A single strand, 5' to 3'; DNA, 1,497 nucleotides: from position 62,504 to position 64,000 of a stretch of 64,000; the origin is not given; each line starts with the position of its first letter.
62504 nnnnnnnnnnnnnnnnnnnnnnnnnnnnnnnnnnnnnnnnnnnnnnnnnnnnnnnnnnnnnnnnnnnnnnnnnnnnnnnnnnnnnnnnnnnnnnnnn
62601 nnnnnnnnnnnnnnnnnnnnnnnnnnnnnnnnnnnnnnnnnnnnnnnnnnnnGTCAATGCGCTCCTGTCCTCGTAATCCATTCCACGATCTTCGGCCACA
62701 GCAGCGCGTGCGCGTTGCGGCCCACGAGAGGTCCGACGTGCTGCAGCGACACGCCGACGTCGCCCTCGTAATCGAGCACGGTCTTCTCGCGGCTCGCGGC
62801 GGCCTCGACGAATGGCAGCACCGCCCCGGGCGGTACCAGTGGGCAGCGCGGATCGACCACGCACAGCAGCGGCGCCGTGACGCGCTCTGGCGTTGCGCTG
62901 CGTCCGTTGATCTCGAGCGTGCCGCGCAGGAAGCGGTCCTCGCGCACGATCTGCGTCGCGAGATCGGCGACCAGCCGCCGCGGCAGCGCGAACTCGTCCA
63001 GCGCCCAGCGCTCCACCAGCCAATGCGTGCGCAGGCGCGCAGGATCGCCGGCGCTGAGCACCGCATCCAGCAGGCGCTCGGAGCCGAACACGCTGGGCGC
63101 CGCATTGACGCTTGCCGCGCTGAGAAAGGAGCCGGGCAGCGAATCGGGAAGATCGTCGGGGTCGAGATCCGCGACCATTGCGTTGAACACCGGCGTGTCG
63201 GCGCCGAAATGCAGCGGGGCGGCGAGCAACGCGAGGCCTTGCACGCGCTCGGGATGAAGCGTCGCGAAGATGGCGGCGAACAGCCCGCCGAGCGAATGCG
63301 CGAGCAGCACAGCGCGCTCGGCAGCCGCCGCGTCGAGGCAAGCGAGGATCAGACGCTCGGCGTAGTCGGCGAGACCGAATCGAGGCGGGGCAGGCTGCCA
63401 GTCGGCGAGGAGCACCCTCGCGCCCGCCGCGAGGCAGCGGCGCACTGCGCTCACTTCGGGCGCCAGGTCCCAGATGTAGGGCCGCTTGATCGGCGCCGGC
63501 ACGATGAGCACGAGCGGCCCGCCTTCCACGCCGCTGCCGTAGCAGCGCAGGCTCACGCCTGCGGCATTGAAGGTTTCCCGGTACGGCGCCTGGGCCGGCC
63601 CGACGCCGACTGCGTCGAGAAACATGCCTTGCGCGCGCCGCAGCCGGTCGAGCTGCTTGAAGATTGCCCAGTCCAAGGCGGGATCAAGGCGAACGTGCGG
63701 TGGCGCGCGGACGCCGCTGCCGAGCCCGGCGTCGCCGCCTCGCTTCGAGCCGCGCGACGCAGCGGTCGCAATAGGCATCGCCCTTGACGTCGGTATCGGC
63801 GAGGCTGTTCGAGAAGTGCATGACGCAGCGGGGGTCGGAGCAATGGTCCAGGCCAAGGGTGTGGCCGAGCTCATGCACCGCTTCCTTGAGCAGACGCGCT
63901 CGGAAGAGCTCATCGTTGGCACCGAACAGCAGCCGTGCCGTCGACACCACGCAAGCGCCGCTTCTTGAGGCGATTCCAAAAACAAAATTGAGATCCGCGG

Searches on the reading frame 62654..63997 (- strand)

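Call 42: search_protein_families(library=pfam, max_evalue=0.001, proteins=[window:62654-63997:-])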
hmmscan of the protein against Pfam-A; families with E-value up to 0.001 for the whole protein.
window:62654-63997:- (447 aa): 2 families
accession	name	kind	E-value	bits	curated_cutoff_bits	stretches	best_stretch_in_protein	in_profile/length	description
PF00561.26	Abhydrolase_1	-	3.4e-08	33.9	25.8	1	205-266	48-110/245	alpha/beta hydrolase fold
PF12146.15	Hydrolase_4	-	1.1e-05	25.3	27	1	226-267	75-116/239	Serine aminopeptidase, S33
